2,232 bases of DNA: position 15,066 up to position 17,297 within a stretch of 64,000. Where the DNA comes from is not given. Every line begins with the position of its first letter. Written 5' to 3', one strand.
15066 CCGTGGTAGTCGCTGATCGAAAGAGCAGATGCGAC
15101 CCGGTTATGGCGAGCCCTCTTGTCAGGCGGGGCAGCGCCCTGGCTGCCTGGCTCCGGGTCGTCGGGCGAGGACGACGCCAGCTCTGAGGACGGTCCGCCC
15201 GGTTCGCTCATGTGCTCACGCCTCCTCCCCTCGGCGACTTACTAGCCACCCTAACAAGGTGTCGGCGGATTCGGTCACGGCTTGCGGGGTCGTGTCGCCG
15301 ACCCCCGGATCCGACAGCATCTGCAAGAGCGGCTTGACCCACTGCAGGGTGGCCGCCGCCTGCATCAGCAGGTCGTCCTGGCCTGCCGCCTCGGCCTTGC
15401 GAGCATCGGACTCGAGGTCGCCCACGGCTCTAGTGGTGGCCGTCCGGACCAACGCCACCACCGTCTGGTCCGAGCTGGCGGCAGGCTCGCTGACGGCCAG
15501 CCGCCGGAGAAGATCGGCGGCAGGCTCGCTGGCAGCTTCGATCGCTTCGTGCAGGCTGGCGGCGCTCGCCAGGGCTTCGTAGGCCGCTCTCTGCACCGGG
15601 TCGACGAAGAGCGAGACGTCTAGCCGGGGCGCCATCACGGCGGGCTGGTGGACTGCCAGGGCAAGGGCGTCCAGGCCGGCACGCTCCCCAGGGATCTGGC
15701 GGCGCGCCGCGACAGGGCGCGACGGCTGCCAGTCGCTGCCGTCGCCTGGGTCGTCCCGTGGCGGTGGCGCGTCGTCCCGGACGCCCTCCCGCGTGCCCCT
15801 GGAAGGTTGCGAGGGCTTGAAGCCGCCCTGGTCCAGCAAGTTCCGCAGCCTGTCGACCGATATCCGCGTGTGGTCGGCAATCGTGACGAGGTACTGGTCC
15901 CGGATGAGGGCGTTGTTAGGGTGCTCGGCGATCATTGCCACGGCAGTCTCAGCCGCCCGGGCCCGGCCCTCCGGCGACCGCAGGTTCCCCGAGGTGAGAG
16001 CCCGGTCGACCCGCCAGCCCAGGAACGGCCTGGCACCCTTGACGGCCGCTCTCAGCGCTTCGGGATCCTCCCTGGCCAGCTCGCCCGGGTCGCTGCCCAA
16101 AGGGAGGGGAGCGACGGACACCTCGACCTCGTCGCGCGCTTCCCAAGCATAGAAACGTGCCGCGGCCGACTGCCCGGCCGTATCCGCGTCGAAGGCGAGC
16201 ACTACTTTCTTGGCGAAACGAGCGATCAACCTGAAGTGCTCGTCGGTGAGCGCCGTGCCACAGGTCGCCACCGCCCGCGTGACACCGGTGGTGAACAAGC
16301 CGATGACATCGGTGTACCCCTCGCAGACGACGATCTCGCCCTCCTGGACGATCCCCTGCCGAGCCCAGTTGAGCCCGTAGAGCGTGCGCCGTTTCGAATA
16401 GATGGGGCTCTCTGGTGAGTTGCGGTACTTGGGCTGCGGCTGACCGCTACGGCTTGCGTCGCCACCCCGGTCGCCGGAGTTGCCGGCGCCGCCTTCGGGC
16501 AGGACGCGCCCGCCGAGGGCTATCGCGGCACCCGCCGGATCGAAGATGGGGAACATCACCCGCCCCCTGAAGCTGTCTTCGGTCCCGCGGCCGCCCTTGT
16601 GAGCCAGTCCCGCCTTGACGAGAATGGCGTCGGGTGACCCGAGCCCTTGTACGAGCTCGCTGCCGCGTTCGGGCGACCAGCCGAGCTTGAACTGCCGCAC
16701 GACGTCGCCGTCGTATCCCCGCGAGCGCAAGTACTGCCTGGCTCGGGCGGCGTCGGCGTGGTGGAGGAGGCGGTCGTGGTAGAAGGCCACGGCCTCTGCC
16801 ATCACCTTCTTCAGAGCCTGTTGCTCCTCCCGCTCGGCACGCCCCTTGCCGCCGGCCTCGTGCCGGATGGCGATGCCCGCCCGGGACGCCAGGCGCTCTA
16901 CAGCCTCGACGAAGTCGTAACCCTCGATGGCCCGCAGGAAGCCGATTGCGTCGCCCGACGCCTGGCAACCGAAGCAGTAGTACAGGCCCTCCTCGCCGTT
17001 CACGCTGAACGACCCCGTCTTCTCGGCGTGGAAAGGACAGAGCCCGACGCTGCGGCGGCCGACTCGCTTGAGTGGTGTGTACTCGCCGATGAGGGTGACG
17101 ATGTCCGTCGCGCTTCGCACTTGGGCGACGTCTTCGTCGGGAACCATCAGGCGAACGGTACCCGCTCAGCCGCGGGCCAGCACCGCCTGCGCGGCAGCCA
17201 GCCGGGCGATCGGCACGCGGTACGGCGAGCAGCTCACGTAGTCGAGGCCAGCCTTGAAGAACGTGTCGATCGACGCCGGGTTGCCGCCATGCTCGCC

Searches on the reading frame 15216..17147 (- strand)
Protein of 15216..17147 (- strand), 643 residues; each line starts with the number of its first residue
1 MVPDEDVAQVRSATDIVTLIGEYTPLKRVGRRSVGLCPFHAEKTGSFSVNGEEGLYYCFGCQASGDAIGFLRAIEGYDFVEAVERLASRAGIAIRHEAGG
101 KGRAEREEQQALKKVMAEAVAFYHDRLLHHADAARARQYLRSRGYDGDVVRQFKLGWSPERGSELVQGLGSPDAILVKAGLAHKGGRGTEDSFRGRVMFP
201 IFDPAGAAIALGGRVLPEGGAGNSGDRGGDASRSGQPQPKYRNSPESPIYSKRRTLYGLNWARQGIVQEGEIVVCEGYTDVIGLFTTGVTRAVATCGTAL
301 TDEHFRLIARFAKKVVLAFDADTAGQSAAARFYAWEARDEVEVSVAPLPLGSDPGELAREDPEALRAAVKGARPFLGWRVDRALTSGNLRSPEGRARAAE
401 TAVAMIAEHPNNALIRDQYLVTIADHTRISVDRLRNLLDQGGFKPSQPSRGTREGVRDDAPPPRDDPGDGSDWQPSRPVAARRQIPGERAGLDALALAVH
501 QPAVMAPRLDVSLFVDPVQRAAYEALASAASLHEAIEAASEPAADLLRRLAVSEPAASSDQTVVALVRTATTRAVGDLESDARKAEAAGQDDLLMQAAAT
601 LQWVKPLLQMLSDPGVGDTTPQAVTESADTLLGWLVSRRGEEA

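Call 26: find_encoding_contigs(protein=window:15216-17147:-, flank=10000, max_places=1)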
Protein window:15216-17147:- (643 aa): 2 contigs read that carry it; 1 place shown.
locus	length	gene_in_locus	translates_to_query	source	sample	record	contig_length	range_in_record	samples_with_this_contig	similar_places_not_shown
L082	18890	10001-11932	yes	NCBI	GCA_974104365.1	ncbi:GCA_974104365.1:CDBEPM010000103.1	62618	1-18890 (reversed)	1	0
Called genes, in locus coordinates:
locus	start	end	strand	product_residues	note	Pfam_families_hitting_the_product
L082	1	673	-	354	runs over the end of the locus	PF18082:NAT_N, PF18164:GNAT_C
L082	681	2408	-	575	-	PF02838:Glyco_hydro_20b, PF00728:Glyco_hydro_20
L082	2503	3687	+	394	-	PF00392:GntR (faint), PF12802:MarR_2 (weak), PF13412:HTH_24 (weak), PF13545:HTH_Crp_2 (weak), PF00480:ROK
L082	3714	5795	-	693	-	-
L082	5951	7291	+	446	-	PF00587:tRNA-synt_2b, PF03129:HGTP_anticodon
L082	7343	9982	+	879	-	PF01326:PPDK_N, PF00391:PEP-utilizers, PF02896:PEP-utilizers_C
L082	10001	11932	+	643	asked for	PF01807:Zn_ribbon_DnaG, PF08275:DNAG_N, PF01751:Toprim, PF13155:Toprim_2, PF13362:Toprim_3 (weak), PF13662:Toprim_4, PF10410:DnaB_bind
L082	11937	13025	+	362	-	PF00140:Sigma70_r1_2, PF04542:Sigma70_r2, PF04539:Sigma70_r3, PF04545:Sigma70_r4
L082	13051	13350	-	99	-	-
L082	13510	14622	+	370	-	-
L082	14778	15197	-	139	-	PF00583:Acetyltransf_1, PF13673:Acetyltransf_10, PF13508:Acetyltransf_7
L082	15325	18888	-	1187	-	?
